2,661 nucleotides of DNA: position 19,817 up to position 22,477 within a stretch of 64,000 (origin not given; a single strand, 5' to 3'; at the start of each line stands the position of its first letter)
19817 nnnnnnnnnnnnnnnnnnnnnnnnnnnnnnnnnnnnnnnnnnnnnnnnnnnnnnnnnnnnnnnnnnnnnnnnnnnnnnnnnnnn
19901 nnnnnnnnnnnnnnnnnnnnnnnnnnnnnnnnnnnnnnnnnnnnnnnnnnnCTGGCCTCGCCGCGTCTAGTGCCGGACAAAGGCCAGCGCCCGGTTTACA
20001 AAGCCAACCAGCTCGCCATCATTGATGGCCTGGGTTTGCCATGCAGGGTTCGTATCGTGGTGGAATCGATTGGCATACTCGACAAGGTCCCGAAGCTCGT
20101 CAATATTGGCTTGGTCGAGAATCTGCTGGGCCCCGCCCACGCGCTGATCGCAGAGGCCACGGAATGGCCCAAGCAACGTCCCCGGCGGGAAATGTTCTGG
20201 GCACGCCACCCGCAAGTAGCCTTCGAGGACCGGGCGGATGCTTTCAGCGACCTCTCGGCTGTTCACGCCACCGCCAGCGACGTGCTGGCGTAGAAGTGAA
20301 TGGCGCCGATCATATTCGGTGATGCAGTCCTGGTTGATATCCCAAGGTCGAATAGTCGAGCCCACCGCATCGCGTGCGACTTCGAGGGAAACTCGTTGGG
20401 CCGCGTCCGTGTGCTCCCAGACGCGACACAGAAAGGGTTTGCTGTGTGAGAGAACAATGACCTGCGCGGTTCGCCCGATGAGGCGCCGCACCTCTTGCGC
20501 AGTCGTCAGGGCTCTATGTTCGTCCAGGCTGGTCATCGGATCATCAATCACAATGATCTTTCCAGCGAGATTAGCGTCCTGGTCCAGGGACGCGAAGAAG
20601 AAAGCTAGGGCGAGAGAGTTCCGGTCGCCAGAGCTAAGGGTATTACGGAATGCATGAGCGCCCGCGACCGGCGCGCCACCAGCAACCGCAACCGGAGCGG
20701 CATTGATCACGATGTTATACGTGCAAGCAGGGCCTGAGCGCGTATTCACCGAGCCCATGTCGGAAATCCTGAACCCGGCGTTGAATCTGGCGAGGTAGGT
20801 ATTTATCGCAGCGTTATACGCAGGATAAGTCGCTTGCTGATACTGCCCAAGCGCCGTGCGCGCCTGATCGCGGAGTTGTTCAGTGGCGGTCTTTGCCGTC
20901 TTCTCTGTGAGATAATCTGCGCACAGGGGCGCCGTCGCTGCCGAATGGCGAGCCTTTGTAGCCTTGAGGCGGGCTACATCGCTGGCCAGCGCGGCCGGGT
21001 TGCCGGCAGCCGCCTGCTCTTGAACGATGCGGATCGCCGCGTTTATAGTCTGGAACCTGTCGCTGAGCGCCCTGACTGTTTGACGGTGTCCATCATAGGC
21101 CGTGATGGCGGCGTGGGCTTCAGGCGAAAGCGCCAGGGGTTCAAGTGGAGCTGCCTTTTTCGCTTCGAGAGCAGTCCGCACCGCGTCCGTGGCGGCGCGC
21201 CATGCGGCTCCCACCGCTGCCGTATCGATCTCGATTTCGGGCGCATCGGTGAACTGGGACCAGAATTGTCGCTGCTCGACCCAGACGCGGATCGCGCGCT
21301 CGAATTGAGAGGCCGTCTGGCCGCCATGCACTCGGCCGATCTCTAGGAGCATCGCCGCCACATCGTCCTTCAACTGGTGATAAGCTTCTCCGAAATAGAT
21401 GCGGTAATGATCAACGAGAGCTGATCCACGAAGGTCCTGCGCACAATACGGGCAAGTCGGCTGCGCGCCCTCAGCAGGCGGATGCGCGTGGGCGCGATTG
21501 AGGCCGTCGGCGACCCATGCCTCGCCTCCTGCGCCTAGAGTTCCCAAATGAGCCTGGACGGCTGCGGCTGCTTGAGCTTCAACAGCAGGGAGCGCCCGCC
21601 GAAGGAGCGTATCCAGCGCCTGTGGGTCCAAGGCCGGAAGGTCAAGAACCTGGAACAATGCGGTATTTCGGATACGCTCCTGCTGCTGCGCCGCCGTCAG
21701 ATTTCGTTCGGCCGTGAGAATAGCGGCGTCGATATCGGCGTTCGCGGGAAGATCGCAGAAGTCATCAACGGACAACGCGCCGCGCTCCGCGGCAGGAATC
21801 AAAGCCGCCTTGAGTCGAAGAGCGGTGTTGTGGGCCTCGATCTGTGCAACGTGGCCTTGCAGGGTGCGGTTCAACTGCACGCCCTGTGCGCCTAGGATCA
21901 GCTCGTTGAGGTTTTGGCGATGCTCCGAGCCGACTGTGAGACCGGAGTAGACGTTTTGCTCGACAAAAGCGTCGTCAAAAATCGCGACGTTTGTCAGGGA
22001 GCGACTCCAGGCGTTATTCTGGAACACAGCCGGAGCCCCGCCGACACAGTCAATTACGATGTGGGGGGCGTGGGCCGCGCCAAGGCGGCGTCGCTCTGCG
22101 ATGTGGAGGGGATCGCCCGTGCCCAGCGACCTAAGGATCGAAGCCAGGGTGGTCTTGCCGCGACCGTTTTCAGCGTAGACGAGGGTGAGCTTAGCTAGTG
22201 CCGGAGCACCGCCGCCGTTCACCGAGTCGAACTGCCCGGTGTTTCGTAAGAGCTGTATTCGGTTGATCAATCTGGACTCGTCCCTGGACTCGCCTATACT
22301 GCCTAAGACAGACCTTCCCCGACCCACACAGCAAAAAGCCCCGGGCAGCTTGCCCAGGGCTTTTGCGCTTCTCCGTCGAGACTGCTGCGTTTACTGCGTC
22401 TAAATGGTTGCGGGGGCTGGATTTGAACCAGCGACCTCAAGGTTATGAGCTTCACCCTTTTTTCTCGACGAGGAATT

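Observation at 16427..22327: Tightly coupled four-gene operon: RloC-like zinc-hook ATPase, two HEPN proteins and a nuclease-like protein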

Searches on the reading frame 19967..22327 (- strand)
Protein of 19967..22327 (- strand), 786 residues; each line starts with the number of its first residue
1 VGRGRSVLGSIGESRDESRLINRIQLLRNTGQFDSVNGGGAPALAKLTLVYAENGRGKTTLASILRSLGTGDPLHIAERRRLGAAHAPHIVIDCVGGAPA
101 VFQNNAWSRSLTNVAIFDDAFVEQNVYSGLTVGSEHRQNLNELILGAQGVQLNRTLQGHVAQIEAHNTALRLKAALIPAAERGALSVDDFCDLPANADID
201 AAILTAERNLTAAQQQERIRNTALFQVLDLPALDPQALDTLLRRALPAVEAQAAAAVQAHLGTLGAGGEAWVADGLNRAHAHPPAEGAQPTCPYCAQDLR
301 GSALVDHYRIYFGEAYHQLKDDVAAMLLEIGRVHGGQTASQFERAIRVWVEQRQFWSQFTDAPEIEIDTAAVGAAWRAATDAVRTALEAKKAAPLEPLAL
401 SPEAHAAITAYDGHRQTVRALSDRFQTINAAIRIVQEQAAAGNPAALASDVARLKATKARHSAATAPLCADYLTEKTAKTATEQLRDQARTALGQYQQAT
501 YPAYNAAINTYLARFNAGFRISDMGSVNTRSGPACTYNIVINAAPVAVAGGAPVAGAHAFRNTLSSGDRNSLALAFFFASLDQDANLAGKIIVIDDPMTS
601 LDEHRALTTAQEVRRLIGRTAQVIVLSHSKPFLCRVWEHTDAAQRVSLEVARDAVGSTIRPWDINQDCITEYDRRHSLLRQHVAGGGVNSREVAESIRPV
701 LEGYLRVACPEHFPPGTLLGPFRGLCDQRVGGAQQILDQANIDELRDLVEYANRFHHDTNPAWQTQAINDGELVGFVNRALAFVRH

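Call 4: search_protein_families(library=pfam, proteins=[window:19967-22327:-], max_evalue=1)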
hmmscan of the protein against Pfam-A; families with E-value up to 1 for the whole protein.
window:19967-22327:- (786 aa): 6 families
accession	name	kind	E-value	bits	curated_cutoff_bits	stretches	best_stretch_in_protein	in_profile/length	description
PF13166.12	AAA_13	-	9.2e-27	94.5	36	2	269-707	241-652/713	AAA domain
PF02463.25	SMC_N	-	7.8e-05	22.6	40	1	236-635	135-204/220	RecF/RecN/SMC N terminal domain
PF14561.12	TPR_20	-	0.057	14.2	25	1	52-83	55-86/90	Tetratricopeptide repeat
PF05605.18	zf-Di19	-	0.072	13.8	27.5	1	291-308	4-21/54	Drought induced 19 protein (Di19), zinc-binding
PF13476.12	AAA_23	-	0.19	12.8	27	1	46-73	20-47/201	AAA domain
PF00738.24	Polyhedrin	-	0.26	11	25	1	585-638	36-89/232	Polyhedrin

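Call 5: search_protein_families(library=padloc, proteins=[window:19967-22327:-], max_evalue=1)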
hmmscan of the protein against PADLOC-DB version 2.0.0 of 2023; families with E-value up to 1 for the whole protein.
window:19967-22327:- (786 aa): 24 families
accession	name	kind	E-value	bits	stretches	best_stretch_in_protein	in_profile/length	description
PDLC04895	PDC-S06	-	1.2e-58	197.3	1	21-702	2-701/784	-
PDLC04894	PDC-S06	-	8.4e-30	101.9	2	21-533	3-499/740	-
PDLC04896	PDC-S06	-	2.5e-16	57.5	2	563-635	498-571/732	-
PDLC04887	PDC-S06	-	1.3e-14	51.8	2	269-603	281-587/790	-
PDLC04886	PDC-S06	-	2.9e-13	47.5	1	269-709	241-653/727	-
PDLC04890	PDC-S06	-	3.2e-13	47.1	2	269-636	242-580/732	-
PDLC04897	PDC-S06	-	1.2e-12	45.3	2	562-640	505-589/727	-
PDLC04891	PDC-S06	-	1.7e-12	44.6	2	562-647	621-707/858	-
PDLC04888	PDC-S06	-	1.7e-10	37.7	2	557-630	617-687/851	-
PDLC02360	PrrC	-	3.1e-09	34.3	2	565-639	143-224/372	PrrC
PDLC04135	mad3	-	8.7e-09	33.4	1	561-633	261-327/374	mads_3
PDLC04898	PDC-S06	-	1.7e-08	31.3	2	561-640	530-618/752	-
PDLC04892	PDC-S06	-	1.7e-08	31.3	1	560-633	610-678/843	-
PDLC03859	LmuB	-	6e-08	30.3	1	288-630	330-586/611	-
PDLC04889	PDC-S06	-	1.1e-07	28.9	2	560-605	414-456/693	-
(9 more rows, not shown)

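Call 6: search_protein_families(library=ncbifam, proteins=[window:19967-22327:-], max_evalue=1)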
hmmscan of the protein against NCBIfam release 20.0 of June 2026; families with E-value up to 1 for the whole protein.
window:19967-22327:- (786 aa): 15 families
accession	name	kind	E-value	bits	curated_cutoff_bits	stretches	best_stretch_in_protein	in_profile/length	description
TIGR00611.2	recf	equivalog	4.9e-05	22.7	172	1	558-614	269-328/339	DNA replication/repair protein RecF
NF010068.0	PRK13548.1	equivalog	0.00041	19.5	261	1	562-628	136-201/261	heme ABC transporter ATP-binding protein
NF040873.1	AztA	equivalog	0.00088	18.9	220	1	589-630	138-179/191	zinc ABC transporter ATP-binding protein AztA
NF002981.0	PRK03695.1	equivalog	0.0039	16.6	281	1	562-629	129-196/253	vitamin B12 ABC transporter ATP-binding protein BtuD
NF000167.2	ABCF_Lsa_all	exception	0.0047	16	750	1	562-652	116-195/492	Lsa family ABC-F type ribosomal protection protein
NF000355.4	ribo_prot_ABC_F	equivalog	0.0047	15.8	380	1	562-639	116-183/499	ribosomal protection-like ABC-F family protein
NF041861.1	YtfR_transport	equivalog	0.0047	15.4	850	1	584-642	151-206/492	galactofuranose ABC transporter, ATP-binding protein YtfR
TIGR01189.1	ccmA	equivalog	0.01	15.5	131.6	1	558-629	122-186/198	heme ABC exporter ATP-binding protein CcmA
NF010061.0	PRK13538.1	equivalog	0.022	14.2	195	0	562-630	132-193/211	cytochrome c biogenesis heme-transporting ATPase CcmA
NF009945.0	PRK13409.1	equivalog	0.023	13.4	469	1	562-628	453-513/592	ribosome biogenesis/translation initiation ATPase RLI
NF041034.1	Rad50_Sulf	equivalog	0.071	10.9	1000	1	562-629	778-844/872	DNA double-strand break repair ATPase Rad50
TIGR03411.1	urea_trans_UrtD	equivalog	0.17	11.5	304.1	0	562-635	142-207/242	urea ABC transporter ATP-binding protein UrtD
NF002244.0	PRK01156.1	equivalog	0.17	9.9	847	1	563-633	801-873/895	DNA double-strand break repair ATPase Rad50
NF000170.2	ABCF_Vga_all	exception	0.21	10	725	0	584-636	92-141/521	Vga family ABC-F type ribosomal protection protein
NF003034.1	PRK03918.1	equivalog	0.21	9.5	700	1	564-629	789-853/878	DNA double-strand break repair ATPase Rad50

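Call 26: find_related_loci(query=window:19967-22327:-, collection=genome_contigs, flank=7000)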
Query window:19967-22327:- (786 aa) in genome_contigs; peptide patterns used: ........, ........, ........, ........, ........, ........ (x = any residue, [..] = any of these).
34 stretches matched a pattern; 3 encode a relative of the query (tblastn E <= 1e-3); 3 distinct loci.
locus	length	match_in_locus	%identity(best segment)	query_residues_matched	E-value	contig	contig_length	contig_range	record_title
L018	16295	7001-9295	59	20-785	0e+0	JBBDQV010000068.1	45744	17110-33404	MAG: Alphaproteobacteria bacterium isolate LejiaC_69_14 Lejia_C_1881_length_45744_cov_8, whole genome shotgun sequence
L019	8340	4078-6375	58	18-785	0e+0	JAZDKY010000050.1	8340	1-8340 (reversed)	MAG: bacterium isolate MEGAHIT-group-0.556 k141_7731714, whole genome shotgun sequence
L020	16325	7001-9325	56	7-785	0e+0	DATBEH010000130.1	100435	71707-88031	MAG TPA_asm: Lichenihabitans sp. isolate SMAG_U5832 k141_3237966, whole genome shotgun sequence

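Call 32: search_protein_families(library=pfam, proteins=[L018:9409-12918:-, L018:4575-6098:-, L018:6589-6885:+, L019:3728-4087:+, L019:2915-3694:+, L019:6429-7286:-, L019:7219-8028:-, L020:9538-11229:+, L020:11410-12516:+, L020:5924-6784:-], max_evalue=0.01)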
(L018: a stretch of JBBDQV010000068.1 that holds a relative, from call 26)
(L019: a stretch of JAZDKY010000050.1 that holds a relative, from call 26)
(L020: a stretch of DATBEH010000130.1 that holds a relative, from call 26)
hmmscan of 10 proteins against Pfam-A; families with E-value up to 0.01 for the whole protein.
L018:9409-12918:- (1169 aa): 2 families
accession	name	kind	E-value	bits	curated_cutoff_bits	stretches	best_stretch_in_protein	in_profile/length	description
PF07992.20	Pyr_redox_2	-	1.5e-11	44.7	26.1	1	392-742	2-244/291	Pyridine nucleotide-disulphide oxidoreductase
PF14691.11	Fer4_20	-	0.0017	18.6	25.8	0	289-353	34-102/113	Dihydroprymidine dehydrogenase domain II, 4Fe-4S cluster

L018:4575-6098:- (507 aa): 0 families

L018:6589-6885:+ (98 aa): 0 families

L019:3728-4087:+ (119 aa): 0 families

L019:2915-3694:+ (259 aa): 0 families

L019:6429-7286:- (285 aa): 1 family
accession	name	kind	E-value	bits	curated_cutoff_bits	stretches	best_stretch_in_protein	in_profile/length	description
PF13391.12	HNH_2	-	1.1e-15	57.7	21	1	177-228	1-66/66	HNH endonuclease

L019:7219-8028:- (269 aa): 1 family
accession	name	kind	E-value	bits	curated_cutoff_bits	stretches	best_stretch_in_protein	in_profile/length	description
PF00145.23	DNA_methylase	-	2.4e-21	77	22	2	135-210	64-129/324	C-5 cytosine-specific DNA methylase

L020:9538-11229:+ (563 aa): 3 families
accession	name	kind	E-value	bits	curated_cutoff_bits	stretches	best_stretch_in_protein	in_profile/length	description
PF13282.11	DUF4070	-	1.8e-29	103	22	1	400-537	1-141/144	Domain of unknown function (DUF4070)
PF04055.27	Radical_SAM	-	9.1e-17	62.2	29.5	1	212-381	2-166/166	Radical SAM superfamily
PF02310.24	B12-binding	-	1.1e-05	25.7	32.1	1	65-164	9-119/121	B12 binding domain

L020:11410-12516:+ (368 aa): 0 families

L020:5924-6784:- (286 aa): 0 families

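Call 34: search_solved_structures(query=window:19967-22327:-, max_evalue=0.01)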
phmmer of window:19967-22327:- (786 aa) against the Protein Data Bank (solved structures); distinct sequences matched with E-value up to 0.01: 3.
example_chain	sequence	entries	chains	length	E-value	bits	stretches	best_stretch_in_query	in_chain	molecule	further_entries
1f2t_B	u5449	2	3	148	0.0024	19.5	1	562-649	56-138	RAD50 ABC-ATPASE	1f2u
1ii8_B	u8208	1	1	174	0.0036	18.9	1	562-648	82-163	Rad50 ABC-ATPase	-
3qkr_B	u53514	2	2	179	0.0039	18.8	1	562-648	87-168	DNA double-strand break repair rad50 ATPase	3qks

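Call 60: search_protein_representatives(protein=window:19967-22327:-)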
Query: 786 residues. Proteins with E-value up to 0.001 (for the whole library): 3475; up to 1e-10: 2342; up to 1e-30: 1327. The best 150 are listed.
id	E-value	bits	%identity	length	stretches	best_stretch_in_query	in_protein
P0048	4.7e-276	934.4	54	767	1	20-785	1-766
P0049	5.1e-270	914.4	56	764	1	21-784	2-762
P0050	4.0e-217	739.5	48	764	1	21-785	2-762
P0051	4.5e-215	732.8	46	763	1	21-784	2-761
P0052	4.5e-215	732.8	45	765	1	20-785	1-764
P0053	3.2e-214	730.0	45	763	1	21-784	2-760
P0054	2.3e-213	727.1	47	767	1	20-785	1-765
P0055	1.4e-211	721.2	47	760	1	24-784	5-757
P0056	2.2e-209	713.9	47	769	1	17-785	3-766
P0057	3.2e-209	713.4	44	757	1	21-785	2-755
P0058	2.1e-206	704.1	45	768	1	21-784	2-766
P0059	1.4e-205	701.4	44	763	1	21-785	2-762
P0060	6.3e-205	699.2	44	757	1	21-786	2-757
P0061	1.2e-204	698.3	46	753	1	26-784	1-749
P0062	3.8e-203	693.3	45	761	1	21-785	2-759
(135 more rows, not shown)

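Call 68: find_related_loci(query=A3, collection=metagenome_contigs, flank=6000)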
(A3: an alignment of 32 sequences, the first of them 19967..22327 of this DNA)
Query A3 (786 aa) in metagenome_contigs; peptide patterns used: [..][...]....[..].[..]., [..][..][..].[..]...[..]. (x = any residue, [..] = any of these).
600 stretches matched a pattern (row limit reached: there are more); 219 encode a relative of the query (tblastn E <= 1e-3); the best 80 are kept; 80 distinct loci.
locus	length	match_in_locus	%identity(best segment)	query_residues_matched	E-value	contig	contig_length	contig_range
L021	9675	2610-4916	57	15-783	0e+0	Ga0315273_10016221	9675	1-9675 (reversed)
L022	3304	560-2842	55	21-785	0e+0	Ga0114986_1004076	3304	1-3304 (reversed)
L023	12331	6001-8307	52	12-784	0e+0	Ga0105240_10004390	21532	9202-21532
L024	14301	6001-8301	48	20-785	0e+0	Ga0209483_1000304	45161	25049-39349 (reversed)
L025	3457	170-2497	41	13-783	0e+0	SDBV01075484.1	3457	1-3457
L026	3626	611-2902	39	20-786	0e+0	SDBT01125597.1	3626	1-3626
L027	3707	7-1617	54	244-786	0e+0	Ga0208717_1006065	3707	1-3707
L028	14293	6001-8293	52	20-785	0e+0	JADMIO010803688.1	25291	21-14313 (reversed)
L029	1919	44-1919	52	13-651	0e+0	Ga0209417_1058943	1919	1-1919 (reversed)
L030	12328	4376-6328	41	14-666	2e-135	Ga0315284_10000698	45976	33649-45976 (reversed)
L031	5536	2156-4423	33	20-784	1e-120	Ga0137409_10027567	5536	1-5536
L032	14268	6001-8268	32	19-784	1e-114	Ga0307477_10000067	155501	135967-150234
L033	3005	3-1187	47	393-785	5e-116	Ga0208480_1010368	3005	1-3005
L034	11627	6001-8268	33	20-781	2e-109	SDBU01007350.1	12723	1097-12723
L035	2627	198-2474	33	17-784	8e-113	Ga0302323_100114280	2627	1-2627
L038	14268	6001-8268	31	20-784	1e-94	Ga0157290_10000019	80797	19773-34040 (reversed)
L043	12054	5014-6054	62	439-785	7e-87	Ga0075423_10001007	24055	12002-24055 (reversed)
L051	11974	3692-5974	26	20-784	7e-60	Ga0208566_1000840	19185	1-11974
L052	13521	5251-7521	34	20-783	5e-102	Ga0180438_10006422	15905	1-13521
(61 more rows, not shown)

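Call 72: search_protein_families(library=pfam, proteins=[L021:4915-8088:+, L052:7570-10521:+, L038:8333-9151:+, L020:9501-10553:+, L051:5983-6453:+, L028:8324-8827:+, L043:6182-6967:+], max_evalue=0.1)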
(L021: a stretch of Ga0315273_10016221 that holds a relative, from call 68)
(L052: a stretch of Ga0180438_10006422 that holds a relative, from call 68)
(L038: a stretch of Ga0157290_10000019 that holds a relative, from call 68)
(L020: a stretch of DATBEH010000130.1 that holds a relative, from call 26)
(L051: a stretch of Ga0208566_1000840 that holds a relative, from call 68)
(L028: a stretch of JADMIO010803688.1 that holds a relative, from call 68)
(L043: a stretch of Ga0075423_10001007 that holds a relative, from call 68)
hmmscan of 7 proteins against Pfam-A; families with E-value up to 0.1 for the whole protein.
L021:4915-8088:+ (1057 aa): 6 families
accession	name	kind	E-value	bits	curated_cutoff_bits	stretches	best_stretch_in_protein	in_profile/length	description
PF11867.13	T1RH-like_C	-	4.1e-133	444.3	26.8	1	723-1047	2-327/329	Type I restriction enzyme HindI endonuclease subunit-like, C-terminal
PF18766.7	SWI2_SNF2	-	1.2e-79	267.5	26.7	1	279-537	1-220/221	SWI2/SNF2 ATPase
PF04313.20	HSDR_N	-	3.3e-49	167.9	25.1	1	10-219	2-197/198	Type I restriction enzyme R protein N terminus (HSDR_N)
PF22679.2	T1R_D3-like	-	4.4e-21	76.4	27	1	638-705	87-156/158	Type I restriction enzyme subunit R domain 3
PF04851.21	ResIII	-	1.2e-19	71.2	22.5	1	310-470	20-163/164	Type III restriction enzyme, res subunit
PF07729.17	FCD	-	0.067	14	24.3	0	71-104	29-62/125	FCD domain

L052:7570-10521:+ (983 aa): 6 families
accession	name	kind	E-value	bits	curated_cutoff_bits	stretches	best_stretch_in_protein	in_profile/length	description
PF06634.17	DUF1156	-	3.1e-17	62.9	24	1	14-79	2-64/73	Protein of unknown function (DUF1156)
PF01170.24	UPF0020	-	1.6e-05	25.1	22.3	1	127-157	24-54/197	RMKL-like, methyltransferase domain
PF03602.21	Cons_hypoth95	-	0.00014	22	24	0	507-526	110-129/182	Conserved hypothetical protein 95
PF02086.21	MethyltransfD12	-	0.0099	16.1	22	0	131-153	20-42/253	D12 class N6 adenine-specific DNA methyltransferase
PF01555.25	N6_N4_Mtase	-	0.018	15.4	26.7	0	121-154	171-204/221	DNA methylase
PF19694.4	DUF6194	-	0.098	12.9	27.1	0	366-406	99-139/146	Family of unknown function (DUF6194)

L038:8333-9151:+ (272 aa): 0 families

L020:9501-10553:+ (350 aa): 0 families

L051:5983-6453:+ (156 aa): 3 families
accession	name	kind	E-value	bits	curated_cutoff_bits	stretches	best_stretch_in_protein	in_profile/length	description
PF00383.29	dCMP_cyt_deam_1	-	6.2e-13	49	25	1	11-115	6-101/102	Cytidine and deoxycytidylate deaminase zinc-binding region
PF18785.7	Inv-AAD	-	8e-06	26.2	26.5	1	79-129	54-105/129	Invertebrate-AID/APOBEC-deaminase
PF14437.12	MafB19-deam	-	3e-05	24.4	27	1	23-132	10-117/142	MafB19-like deaminase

L028:8324-8827:+ (167 aa): 1 family
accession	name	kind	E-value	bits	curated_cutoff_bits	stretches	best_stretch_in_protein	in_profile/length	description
PF07231.17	Hs1pro-1_N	-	0.0023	18.1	25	1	34-92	84-140/182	Hs1pro-1 N-terminus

L043:6182-6967:+ (261 aa): 0 families
